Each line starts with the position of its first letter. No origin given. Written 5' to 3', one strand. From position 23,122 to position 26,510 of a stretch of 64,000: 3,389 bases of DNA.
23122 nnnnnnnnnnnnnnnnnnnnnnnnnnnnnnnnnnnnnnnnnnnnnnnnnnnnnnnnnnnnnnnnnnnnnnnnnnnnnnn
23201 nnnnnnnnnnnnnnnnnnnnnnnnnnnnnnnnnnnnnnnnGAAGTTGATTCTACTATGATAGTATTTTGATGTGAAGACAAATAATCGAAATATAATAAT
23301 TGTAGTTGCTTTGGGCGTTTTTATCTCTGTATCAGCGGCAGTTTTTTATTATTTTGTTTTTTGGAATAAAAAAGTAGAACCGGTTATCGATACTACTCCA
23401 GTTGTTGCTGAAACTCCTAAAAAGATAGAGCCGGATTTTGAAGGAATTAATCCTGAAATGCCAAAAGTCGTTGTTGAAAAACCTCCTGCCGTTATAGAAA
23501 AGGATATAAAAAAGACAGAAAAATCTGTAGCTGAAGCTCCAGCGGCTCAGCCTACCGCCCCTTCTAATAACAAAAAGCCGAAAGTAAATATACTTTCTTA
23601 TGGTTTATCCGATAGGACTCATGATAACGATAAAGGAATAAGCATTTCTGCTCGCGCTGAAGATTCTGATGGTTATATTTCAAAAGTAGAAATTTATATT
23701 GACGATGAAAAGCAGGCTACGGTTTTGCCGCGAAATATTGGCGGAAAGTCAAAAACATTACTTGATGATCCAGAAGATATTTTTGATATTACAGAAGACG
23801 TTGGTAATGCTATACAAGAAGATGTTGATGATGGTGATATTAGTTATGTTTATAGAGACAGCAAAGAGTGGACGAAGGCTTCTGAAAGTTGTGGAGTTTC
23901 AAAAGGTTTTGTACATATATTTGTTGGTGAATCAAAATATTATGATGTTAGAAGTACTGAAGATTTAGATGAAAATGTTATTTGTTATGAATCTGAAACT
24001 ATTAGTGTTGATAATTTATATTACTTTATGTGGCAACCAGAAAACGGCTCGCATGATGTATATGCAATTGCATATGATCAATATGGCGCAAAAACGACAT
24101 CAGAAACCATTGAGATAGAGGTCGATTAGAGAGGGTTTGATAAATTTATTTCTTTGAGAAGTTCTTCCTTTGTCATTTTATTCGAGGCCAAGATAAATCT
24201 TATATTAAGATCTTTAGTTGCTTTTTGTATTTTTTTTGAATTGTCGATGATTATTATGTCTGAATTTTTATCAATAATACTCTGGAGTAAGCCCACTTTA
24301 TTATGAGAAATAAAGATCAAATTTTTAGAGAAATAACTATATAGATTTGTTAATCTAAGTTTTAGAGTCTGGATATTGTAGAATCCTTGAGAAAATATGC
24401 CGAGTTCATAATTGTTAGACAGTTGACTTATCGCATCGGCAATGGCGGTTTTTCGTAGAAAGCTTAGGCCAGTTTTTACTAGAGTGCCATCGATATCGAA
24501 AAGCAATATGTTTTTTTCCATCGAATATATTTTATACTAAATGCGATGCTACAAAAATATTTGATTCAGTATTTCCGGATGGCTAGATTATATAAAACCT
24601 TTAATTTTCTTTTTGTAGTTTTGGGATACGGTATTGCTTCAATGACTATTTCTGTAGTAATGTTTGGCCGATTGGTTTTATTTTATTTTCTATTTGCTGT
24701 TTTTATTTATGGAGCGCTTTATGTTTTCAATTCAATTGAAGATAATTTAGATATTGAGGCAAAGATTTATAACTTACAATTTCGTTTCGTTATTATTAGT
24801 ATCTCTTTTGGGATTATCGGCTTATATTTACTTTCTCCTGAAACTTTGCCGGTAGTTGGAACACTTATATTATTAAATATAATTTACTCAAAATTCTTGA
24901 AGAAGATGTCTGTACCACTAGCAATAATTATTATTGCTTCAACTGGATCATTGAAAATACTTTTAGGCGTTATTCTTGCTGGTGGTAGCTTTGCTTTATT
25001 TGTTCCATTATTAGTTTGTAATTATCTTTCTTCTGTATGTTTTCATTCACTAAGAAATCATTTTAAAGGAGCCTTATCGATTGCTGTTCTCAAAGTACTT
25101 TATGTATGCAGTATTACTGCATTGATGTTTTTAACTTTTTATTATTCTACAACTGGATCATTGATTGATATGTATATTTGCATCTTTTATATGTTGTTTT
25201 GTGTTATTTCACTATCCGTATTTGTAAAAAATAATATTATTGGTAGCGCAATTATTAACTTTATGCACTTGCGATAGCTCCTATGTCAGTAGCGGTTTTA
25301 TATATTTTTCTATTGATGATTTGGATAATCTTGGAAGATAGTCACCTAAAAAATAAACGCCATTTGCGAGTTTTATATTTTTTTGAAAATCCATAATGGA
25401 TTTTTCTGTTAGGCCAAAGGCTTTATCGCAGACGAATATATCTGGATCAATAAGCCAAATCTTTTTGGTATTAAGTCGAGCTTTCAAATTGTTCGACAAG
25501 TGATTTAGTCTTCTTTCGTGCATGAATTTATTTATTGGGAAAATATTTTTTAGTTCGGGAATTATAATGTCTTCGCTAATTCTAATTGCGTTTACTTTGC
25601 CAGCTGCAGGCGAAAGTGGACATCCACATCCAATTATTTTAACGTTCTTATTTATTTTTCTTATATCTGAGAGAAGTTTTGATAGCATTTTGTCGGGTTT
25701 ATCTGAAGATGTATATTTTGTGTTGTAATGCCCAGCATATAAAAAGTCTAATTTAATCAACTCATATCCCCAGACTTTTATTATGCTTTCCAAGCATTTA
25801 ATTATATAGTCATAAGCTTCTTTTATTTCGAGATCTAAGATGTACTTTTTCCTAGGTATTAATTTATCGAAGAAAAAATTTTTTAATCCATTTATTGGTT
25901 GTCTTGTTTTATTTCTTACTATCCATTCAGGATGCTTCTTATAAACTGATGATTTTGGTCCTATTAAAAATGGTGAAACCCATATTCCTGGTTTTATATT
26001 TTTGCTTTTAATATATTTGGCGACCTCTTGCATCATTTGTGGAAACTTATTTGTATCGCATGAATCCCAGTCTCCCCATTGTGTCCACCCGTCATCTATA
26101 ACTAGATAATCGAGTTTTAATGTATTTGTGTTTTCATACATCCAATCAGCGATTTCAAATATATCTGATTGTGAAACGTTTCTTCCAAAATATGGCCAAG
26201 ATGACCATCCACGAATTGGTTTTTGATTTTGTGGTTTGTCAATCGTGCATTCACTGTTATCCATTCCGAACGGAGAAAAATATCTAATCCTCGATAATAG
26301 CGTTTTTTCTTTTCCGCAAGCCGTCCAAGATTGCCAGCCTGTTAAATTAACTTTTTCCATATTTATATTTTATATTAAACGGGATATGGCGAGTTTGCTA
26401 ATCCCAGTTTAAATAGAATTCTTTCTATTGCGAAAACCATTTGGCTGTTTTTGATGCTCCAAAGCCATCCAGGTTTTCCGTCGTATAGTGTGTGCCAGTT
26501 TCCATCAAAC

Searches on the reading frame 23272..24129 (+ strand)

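Call 55: search_protein_families(library=pfam, proteins=[window:23272-24129:+], max_evalue=0.001)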
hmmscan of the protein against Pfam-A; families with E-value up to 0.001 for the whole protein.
window:23272-24129:+ (285 aa): 1 family
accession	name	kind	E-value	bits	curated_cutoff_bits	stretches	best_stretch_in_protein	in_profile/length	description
PF17957.7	Big_7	-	5.1e-05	24.3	24.1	1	121-150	18-46/70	Bacterial Ig domain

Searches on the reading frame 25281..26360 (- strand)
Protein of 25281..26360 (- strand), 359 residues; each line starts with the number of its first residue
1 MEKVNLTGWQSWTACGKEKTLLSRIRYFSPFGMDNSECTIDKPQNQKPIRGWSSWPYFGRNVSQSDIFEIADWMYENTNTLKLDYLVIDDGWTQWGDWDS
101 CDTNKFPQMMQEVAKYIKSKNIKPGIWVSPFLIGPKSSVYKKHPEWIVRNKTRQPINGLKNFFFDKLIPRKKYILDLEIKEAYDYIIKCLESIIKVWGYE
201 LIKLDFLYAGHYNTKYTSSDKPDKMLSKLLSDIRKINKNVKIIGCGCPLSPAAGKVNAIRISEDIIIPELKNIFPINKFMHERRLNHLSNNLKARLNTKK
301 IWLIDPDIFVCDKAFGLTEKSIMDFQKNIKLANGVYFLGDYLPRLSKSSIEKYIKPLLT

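Call 55: search_protein_families(library=pfam, proteins=[window:25281-26360:-], max_evalue=0.001)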
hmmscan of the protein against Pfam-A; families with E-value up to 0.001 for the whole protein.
window:25281-26360:- (359 aa): 3 families
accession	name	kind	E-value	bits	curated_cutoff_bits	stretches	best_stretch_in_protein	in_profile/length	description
PF02065.24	Melibiase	-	1.2e-17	64.3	27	1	66-206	59-191/347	Melibiase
PF10566.15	Glyco_hydro_97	-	0.00037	20.4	32.5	1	81-166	46-132/275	Glycoside hydrolase 97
PF16499.11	Melibiase_2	-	0.00066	19.5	23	0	64-127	28-96/284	Alpha galactosidase A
